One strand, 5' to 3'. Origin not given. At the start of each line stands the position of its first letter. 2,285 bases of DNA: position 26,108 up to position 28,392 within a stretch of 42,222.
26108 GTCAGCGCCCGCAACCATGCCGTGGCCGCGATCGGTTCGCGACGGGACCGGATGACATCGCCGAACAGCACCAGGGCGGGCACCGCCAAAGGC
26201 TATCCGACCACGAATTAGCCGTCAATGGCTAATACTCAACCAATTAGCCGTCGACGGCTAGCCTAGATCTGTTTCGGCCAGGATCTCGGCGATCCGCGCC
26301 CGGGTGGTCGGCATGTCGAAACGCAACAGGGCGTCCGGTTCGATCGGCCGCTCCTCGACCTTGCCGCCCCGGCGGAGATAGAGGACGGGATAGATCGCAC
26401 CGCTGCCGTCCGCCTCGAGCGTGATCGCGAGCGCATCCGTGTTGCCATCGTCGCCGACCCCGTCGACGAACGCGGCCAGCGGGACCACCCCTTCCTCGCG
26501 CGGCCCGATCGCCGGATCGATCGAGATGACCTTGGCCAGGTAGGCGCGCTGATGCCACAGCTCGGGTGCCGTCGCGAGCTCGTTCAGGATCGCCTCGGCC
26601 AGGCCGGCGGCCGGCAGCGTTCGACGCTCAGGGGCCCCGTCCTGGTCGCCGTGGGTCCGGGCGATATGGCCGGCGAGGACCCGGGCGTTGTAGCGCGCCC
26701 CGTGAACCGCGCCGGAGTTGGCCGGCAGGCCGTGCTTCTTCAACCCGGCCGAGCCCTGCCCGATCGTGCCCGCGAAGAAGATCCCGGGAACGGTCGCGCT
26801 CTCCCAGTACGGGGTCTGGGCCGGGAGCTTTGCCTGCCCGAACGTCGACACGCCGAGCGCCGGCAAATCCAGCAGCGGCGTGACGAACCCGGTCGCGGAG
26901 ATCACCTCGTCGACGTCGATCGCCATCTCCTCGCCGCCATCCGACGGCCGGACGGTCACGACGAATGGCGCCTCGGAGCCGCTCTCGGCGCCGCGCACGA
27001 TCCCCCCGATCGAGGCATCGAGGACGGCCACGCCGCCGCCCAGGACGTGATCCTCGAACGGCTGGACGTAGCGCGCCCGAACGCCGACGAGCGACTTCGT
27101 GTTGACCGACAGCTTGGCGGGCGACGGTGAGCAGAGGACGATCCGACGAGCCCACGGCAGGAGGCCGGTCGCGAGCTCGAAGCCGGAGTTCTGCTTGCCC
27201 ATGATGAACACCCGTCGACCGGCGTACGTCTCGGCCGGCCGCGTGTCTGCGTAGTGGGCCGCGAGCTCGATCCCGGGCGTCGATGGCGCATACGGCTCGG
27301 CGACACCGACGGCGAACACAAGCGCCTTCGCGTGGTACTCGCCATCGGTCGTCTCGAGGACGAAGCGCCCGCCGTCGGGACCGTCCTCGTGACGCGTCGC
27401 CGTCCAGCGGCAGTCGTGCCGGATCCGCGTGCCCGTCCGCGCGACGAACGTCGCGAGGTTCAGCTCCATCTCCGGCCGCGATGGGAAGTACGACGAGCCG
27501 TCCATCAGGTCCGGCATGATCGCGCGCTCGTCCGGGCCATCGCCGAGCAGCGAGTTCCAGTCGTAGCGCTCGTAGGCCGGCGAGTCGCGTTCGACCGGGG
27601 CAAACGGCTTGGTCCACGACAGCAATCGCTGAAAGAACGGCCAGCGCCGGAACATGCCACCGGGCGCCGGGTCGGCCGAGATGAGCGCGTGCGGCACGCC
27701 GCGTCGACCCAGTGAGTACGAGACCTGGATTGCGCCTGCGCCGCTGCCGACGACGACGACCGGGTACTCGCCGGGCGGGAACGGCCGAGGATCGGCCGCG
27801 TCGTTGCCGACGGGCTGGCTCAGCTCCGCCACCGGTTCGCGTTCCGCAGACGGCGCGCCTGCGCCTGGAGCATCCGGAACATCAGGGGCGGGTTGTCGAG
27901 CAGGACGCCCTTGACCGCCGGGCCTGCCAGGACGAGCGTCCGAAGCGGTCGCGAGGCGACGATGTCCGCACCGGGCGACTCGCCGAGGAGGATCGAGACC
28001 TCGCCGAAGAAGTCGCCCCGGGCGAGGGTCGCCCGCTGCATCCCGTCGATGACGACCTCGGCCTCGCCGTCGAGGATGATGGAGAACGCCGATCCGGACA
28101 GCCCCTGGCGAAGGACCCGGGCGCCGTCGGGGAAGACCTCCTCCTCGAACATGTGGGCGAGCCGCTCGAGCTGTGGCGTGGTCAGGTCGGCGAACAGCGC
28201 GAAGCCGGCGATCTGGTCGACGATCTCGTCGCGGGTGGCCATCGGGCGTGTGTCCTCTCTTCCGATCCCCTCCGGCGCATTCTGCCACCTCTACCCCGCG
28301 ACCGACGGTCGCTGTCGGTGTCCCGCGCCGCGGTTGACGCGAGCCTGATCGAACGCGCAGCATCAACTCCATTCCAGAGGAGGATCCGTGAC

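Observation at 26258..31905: Candidate cyclic-nucleotide signalling/defence-like module: cyclase-STAND-TPR protein, two output-less CNB proteins, a coupled flavoprotein and a zinc-ribbon ORF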

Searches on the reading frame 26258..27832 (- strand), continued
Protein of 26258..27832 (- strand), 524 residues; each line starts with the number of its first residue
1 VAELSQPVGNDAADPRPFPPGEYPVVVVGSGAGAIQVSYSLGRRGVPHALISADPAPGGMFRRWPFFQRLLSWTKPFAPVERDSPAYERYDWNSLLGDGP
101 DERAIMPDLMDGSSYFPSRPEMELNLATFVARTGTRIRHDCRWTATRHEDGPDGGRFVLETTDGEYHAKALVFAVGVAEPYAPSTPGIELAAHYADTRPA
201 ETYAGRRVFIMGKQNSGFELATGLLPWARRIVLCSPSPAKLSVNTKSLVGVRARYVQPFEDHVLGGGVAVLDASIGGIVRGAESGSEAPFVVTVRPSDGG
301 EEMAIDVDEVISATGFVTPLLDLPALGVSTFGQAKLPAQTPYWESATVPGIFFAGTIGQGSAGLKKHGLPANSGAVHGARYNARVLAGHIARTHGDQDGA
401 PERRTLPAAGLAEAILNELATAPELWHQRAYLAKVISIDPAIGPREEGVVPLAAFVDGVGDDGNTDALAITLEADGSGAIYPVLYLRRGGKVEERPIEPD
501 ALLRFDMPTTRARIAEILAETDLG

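Call 77: find_encoding_contigs(protein=P0248, flank=8000, max_places=3)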
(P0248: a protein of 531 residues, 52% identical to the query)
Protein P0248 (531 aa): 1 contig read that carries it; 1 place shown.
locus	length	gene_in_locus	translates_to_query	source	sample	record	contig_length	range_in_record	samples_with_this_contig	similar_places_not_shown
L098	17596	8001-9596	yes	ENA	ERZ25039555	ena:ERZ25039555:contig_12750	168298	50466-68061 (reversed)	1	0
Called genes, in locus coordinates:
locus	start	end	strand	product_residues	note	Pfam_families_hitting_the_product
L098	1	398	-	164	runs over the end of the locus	PF08327:AHSA1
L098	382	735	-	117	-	PF12840:HTH_20, PF01022:HTH_5, PF12802:MarR_2 (weak), PF09339:HTH_IclR (weak)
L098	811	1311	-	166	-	-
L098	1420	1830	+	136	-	PF13238:AAA_18 (weak)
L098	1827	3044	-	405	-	PF23235:WHD_3rd_Lhr (weak), PF06224:AlkZ-like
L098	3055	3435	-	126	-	PF06772:LtrA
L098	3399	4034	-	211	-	PF06772:LtrA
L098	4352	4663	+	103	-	PF12840:HTH_20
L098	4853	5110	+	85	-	-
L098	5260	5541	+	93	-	PF08327:AHSA1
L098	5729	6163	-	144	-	PF01872:RibD_C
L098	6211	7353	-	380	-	PF00211:Guanylate_cyc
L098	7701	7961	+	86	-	PF00027:cNMP_binding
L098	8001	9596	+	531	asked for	PF07992:Pyr_redox_2, PF13738:Pyr_redox_3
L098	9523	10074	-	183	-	-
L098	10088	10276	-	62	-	-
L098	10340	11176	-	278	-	PF13230:GATase_4, PF13522:GATase_6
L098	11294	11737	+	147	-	PF00520:Ion_trans, PF07885:Ion_trans_2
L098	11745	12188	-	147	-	-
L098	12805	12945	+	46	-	-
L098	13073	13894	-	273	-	-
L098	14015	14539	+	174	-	PF09990:DUF2231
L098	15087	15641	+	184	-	PF00455:DeoRC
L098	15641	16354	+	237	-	PF00370:FGGY_N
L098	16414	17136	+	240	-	PF02782:FGGY_C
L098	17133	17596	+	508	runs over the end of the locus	PF00005:ABC_tran, PF13304:AAA_21 (faint), PF00005:ABC_tran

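Call 78: search_protein_families(library=pfam, proteins=[L098:6211-7353:-, L098:7701-7961:+, L098:9523-10074:-, L098:5729-6163:-], max_evalue=0.01)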
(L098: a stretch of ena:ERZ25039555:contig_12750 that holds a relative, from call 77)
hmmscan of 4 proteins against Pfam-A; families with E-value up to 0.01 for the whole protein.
L098:6211-7353:- (380 aa): 1 family
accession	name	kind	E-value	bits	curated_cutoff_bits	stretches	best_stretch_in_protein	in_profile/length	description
PF00211.25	Guanylate_cyc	-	6.7e-24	84.9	21.9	1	199-284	4-89/183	Adenylate and Guanylate cyclase catalytic domain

L098:7701-7961:+ (86 aa): 1 family
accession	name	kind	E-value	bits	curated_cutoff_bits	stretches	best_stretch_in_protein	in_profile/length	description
PF00027.35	cNMP_binding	-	2.1e-09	37.6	27.5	1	2-61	23-87/89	Cyclic nucleotide-binding domain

L098:9523-10074:- (183 aa): 2 families
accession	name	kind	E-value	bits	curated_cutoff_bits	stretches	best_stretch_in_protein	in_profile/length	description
PF25587.1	Rv2743c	-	0.0047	17.1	27.7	1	22-92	23-91/237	Rv2743c family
PF20581.3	DUF6785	-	0.0099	14.9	25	0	32-147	282-394/498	Family of unknown function (DUF6785)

L098:5729-6163:- (144 aa): 1 family
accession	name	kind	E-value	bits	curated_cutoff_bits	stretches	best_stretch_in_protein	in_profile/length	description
PF01872.23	RibD_C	-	7.2e-09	36.2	24.1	1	4-105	3-93/197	RibD C-terminal domain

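Call 91: search_protein_families(library=pfam, proteins=[L021:114-1418:+, L021:1451-2686:+, L021:2738-3403:-, L021:3407-5419:-, L021:5537-6862:-, L021:6813-9560:+, L021:11747-12517:-, L021:12580-13890:-, L021:14743-16065:+, L021:16074-17687:+], max_evalue=0.0001)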
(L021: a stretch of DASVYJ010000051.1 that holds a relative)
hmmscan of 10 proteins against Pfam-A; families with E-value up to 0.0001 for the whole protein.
L021:114-1418:+ (434 aa): 0 families

L021:1451-2686:+ (411 aa): 5 families
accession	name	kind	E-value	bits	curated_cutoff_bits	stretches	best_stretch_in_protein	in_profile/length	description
PF13614.12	AAA_31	-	2.6e-17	63.8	27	1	150-190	2-41/177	AAA domain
PF01656.29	CbiA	-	3e-11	43.8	25.4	1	153-329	2-86/125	CobQ/CobB/MinD/ParA nucleotide binding domain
PF10609.15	ParA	-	1.5e-09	38.1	27.1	1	150-207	4-60/246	NUBPL iron-transfer P-loop NTPase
PF09140.17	MipZ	-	2.8e-06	27.3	20.7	0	151-189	2-39/262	ATPase MipZ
PF00142.24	Fer4_NifH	-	1.8e-05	24.8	25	0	155-192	5-41/271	4Fe-4S iron sulfur cluster binding proteins, NifH/frxC family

L021:2738-3403:- (221 aa): 1 family
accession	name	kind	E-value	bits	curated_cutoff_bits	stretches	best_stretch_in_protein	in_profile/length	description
PF20660.2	DUF6812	-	3.7e-07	30.5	27.1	0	135-188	1-52/53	Family of unknown function (DUF6812)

L021:3407-5419:- (670 aa): 3 families
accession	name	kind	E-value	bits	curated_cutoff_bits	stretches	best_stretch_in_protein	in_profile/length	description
PF00501.34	AMP-binding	-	5.2e-90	302.4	29.9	1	113-499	8-384/384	AMP-binding enzyme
PF13193.12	AMP-binding_C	-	2.3e-25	89.7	24.5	1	552-630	1-76/76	AMP-binding enzyme C-terminal domain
PF16177.11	ACAS_N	-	1e-17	64.1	27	1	52-104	3-55/55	Acetyl-coenzyme A synthetase N-terminus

L021:5537-6862:- (441 aa): 3 families
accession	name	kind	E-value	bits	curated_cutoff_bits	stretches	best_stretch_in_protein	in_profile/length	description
PF00924.24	MS_channel_2nd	-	5.5e-18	65.3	20.2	1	234-297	2-67/68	Mechanosensitive ion channel, beta-domain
PF21082.3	MS_channel_3rd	-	5.1e-08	33.7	21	1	306-391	4-88/88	Mechanosensitive ion channel MscS, C-terminal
PF21088.3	MS_channel_1st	-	1.6e-07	31.6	23.1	1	192-232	2-42/42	Mechanosensitive ion channel, transmembrane helices 2/3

L021:6813-9560:+ (915 aa): 5 families
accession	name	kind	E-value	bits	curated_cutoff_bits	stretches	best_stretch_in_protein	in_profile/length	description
PF13424.12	TPR_12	-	1.7e-14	54.2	30.1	0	703-755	21-75/77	Tetratricopeptide repeat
PF00211.25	Guanylate_cyc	-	1.7e-09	38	21.9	1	8-162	5-171/183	Adenylate and Guanylate cyclase catalytic domain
PF13374.12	TPR_10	-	5.7e-07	29.8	27.5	0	764-794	1-31/42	Tetratricopeptide repeat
PF13401.12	AAA_22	-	3.3e-06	27.9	27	1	219-316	5-104/130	AAA domain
PF20703.3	nSTAND1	-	5.2e-05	23.5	27.1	0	200-331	14-161/379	Novel STAND NTPase 1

L021:11747-12517:- (256 aa): 8 families
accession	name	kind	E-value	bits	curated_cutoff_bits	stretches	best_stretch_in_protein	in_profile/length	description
PF01614.24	IclR_C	-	6.8e-36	123.9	24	1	81-248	5-173/174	Bacterial transcriptional regulator IclR C-terminal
PF09339.16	HTH_IclR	-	1e-18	67.2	22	1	10-61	1-52/52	IclR helix-turn-helix domain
PF12802.13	MarR_2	-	3.4e-10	40.4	27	1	14-60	7-54/61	MarR family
PF01047.28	MarR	-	4.4e-07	30.1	24.6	1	23-58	13-48/59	MarR family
PF25213.1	HVO_A0261_N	-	1.2e-06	28.8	35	1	9-68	9-63/86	HVO_A0261 N-terminal domain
PF01325.25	Fe_dep_repress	-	1.6e-06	28.6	26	1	21-64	16-59/60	Iron dependent repressor, N-terminal DNA binding domain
PF13545.12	HTH_Crp_2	-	1.3e-05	25.5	27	1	13-59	2-54/70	Crp-like helix-turn-helix domain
PF12840.13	HTH_20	-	7.2e-05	23.1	27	0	15-59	7-50/51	Helix-turn-helix domain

L021:12580-13890:- (436 aa): 1 family
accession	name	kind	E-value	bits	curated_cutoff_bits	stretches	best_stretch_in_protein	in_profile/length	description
PF00202.27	Aminotran_3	-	1.1e-66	225.6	30.5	1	25-360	11-354/403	Aminotransferase class-III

L021:14743-16065:+ (440 aa): 4 families
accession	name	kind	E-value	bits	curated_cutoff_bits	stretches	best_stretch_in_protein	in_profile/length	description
PF00266.25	Aminotran_5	-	2.4e-65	221.4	21.5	1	48-431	1-371/371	Aminotransferase class-V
PF01053.26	Cys_Met_Meta_PP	-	3.2e-08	33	27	1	120-260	77-210/381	Cys/Met metabolism PLP-dependent enzyme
PF01041.23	DegT_DnrJ_EryC1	-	1.1e-06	28.5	19.8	1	131-227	61-150/360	DegT/DnrJ/EryC1/StrS aminotransferase family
PF00155.27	Aminotran_1_2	-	9.5e-06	25.5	19.7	1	90-226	43-189/361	Aminotransferase class I and II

L021:16074-17687:+ (537 aa): 3 families
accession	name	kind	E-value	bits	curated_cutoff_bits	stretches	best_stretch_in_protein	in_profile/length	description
PF01266.30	DAO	-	3.6e-57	194.9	27.9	1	57-472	1-352/353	FAD dependent oxidoreductase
PF00890.30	FAD_binding_2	-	4e-05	23.4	20.4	1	57-261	1-187/414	FAD binding domain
PF01946.23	Thi4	-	5e-05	23.1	26.2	1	54-97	16-58/235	Thi4 family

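Call 93: search_dna_similar(query=window:26258-27832:-, collection=plasmids, mode=protein, max_evalue=1e-10, max_rows=8)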
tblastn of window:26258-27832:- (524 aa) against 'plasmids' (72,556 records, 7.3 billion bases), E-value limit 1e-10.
Records with a match: 2; places in all: 3; records where one place covers at least 80% of the query: 2.
Best place of each record, by identity: <60% 2.
By first word of the organism name: Nonomuraea 1; Streptomyces 1.
By predicted mobility (MOB-suite, as given by PLSDB): non-mobilizable 2.
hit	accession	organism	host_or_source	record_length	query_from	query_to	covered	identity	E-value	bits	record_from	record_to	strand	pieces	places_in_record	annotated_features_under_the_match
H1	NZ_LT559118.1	Nonomuraea gerenzanensis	-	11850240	22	512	94%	32.8%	2e-45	179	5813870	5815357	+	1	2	none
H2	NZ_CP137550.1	Streptomyces sp. N50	Selaginella tamariscina,cell ...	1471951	26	473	85%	27.7%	2e-32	140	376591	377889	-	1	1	record has no annotation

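Call 94: search_dna_similar(query=window:26258-27832:-, collection=phages, mode=protein, max_evalue=1e-10, max_rows=5)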
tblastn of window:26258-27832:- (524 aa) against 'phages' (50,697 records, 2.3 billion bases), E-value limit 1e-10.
No match.
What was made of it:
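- There are no phage homologues and only 28-33% identity hits on two actinomycete mega-replicons (calls 93-94).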

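Call 95: get_annotated_region(hit=H1, flank=7000)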
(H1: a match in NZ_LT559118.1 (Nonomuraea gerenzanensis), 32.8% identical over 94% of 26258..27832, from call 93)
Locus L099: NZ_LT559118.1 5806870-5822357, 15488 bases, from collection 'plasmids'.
description: Nonomuraea gerenzanensis isolate nono1 plasmid I, complete sequence
organism: Nonomuraea gerenzanensis (NCBI taxid 93944)
taxonomy: Bacteria; Actinomycetota; Actinomycetes; Streptosporangiales; Streptosporangiaceae; Nonomuraea; Nonomuraea gerenzanensis
host: -; source: -; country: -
typing (MOB-suite, as given by PLSDB): non-mobilizable
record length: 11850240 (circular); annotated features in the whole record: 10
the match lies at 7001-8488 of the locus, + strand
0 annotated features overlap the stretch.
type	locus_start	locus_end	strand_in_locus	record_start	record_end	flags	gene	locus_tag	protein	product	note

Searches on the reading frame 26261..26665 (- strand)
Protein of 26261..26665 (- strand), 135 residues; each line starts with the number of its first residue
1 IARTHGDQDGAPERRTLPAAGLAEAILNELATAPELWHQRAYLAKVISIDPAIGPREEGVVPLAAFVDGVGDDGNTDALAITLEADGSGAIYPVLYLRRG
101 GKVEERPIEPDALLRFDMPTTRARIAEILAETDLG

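Call 89: predict_structure(alignment_id=A10)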
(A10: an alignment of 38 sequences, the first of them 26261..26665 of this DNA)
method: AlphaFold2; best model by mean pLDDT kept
length: 135 residues; sequences in the alignment: 38
mean_pLDDT: 86.7   pTM: 0.81
mean pLDDT of the five models: 86.7, 86.5, 85.7, 85.0, 84.5
residues with pLDDT >= 90: 83; 70-90: 36; 50-70: 8; < 50: 8
segments of 3 or more residues with pLDDT < 50: 1-8
pLDDT, mean of each block of 10 residues (from residue 1): 47 83 95 82 91 92 92 85 91 94 94 91 95 76
secondary structure, 60 per line:
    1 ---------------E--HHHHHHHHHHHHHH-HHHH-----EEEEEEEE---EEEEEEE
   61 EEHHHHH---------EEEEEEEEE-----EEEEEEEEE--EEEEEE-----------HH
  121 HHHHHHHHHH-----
elements in order: H19-32 H34-37 E43-50 E54-62 H63-67 E77-85 E91-99 E102-107 H119-130

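Call 92: fold_search(model_id=the predicted structure, library=pdb)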
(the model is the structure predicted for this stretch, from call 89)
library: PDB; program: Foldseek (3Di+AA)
matches with E <= 10: 1149; with E <= 0.001: 0
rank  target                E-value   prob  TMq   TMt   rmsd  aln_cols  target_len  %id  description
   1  6hmj_A                1.4e-01  0.13  0.21  0.09  17.0       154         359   14  Structure of an RNA-binding Light-Oxygen-Voltage Receptor (released 2019-08-28)
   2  1hqz_1                2.6e-01  0.44  0.36  0.35  10.8       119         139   13  Cofilin homology domain of a yeast actin-binding protein ABP1P (released 2001-12-21)
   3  9gbv_B                2.6e-01  0.20  0.26  0.07  12.4       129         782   12  E.coli gyrase holocomplex with chirally wrapped 217 bp DNA fragment (released 2024-08-21)
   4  1wv4_B                2.6e-01  0.14  0.22  0.21  13.2       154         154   11  X-ray Structure of Escherichia coli pyridoxine 5'-phosphate oxidase in tetragonal crystal form (released 2004-12-28)
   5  6hmj_D                2.6e-01  0.11  0.21  0.09  17.1       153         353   12  Structure of an RNA-binding Light-Oxygen-Voltage Receptor (released 2019-08-28)
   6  1wv4_A                2.9e-01  0.11  0.22  0.19  15.6       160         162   13  X-ray Structure of Escherichia coli pyridoxine 5'-phosphate oxidase in tetragonal crystal form (released 2004-12-28)
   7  8qqi_B                3.1e-01  0.15  0.24  0.11  12.6       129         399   10  E.coli DNA gyrase in complex with 217 bp substrate DNA and LEI-800 (released 2024-06-19)
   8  6rku_B                3.3e-01  0.21  0.27  0.13   8.9       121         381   13  E. coli DNA Gyrase - DNA binding and cleavage domain in State 1 (released 2019-11-06)
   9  1x67_MODEL_1_A        3.5e-01  0.54  0.35  0.33   4.6        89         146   17  Solution structure of the cofilin homology domain of HIP-55 (drebrin-like protein) (released 2005-11-17)
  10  9r2r_B                3.9e-01  0.13  0.25  0.25  10.0       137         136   14  De novo designed M7 protein fold (released 2025-05-14)
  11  4r23_B                4.1e-01  0.16  0.23  0.10  14.0       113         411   13  Structure of a putative peptidoglycan glycosyltransferase from Atopobium parvulum in complex with dicloxacillin (released 2014-09-17)
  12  4ra7_B                4.1e-01  0.16  0.23  0.10  14.0       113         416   13  Structure of a putative peptidoglycan glycosyltransferase from Atopobium parvulum in complex with nafcillin (released 2014-09-24)
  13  8qqs_B                4.1e-01  0.15  0.24  0.07  12.4       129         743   10  E. coli DNA gyrase bound to a linear part of a DNA minicircle (released 2024-04-10)
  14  9ggq_B                4.1e-01  0.15  0.25  0.07  12.2       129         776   12  E.coli gyrase holocomplex with cleaved chirally wrapped 217 bp DNA fragment and moxifloxacin (released 2024-09-11)
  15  6ymh_AAA              4.1e-01  0.10  0.20  0.18  13.3       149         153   11  X-ray structure of the K72I, Y129F, R133L, H199A quadruple mutant of PNP-oxidase from E. coli in complex with PLP (released 2021-04-28)
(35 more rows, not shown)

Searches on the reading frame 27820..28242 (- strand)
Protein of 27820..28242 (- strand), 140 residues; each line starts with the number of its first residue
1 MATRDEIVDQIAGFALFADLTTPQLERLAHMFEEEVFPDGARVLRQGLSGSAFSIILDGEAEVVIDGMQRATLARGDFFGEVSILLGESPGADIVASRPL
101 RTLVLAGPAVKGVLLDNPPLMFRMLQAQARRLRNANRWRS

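Call 8: search_protein_families(library=pfam, proteins=[window:27820-28242:-], max_evalue=0.01)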
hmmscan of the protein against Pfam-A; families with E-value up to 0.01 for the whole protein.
window:27820-28242:- (140 aa): 1 family
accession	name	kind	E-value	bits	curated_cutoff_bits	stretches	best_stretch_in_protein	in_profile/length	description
PF00027.35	cNMP_binding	-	7.3e-10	39.1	27.5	1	35-114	2-86/89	Cyclic nucleotide-binding domain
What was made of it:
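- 27820..28242 (-): CNBm: 140-aa protein made only of a CNB fold, with an atypical phosphate-binding cassette (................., Arg replaced by Pro). It is translationally coupled to the flavoprotein. Pfam PF00027 (call 8).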

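Call 9: search_protein_families(library=padloc, proteins=[window:27820-28242:-], max_evalue=0.01)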
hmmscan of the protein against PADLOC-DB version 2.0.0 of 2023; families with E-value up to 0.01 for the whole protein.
window:27820-28242:- (140 aa): 5 families
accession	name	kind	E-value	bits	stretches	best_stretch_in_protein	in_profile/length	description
PDLC02371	PycTIR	-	5.2e-08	30.6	1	26-137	31-143/288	-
PDLC00731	Effector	-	4.6e-07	27.1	1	26-137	34-146/306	TIR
PDLC00734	PycC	-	3.4e-05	21.1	1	13-105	10-111/374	Pycsar cyclase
PDLC00732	Effector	-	0.0006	16.8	1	29-136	33-141/301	TIR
PDLC00730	Effector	-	0.0083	13.4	1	29-134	53-160/299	TIR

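Call 14: search_protein_families(library=ncbifam, proteins=[window:27820-28242:-], max_evalue=0.01)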
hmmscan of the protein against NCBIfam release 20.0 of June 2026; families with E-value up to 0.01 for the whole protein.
window:27820-28242:- (140 aa): 4 families
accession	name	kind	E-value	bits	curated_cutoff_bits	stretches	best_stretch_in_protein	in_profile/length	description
NF058543.1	ActPatMycb56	equivalog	2.3e-07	30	460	1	15-132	2-122/317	acetyltransferase Pat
NF041163.2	encap_f2b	equivalog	0.00033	19.9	400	1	10-136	72-205/450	family 2B encapsulin nanocompartment shell protein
NF008732.0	PRK11753.1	equivalog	0.0012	18.3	266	1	21-137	12-134/214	cAMP-activated global transcriptional regulator CRP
TIGR03896.1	cyc_nuc_ocin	subfamily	0.0087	15.4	161.05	1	17-114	146-248/317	bacteriocin-type transport-associated protein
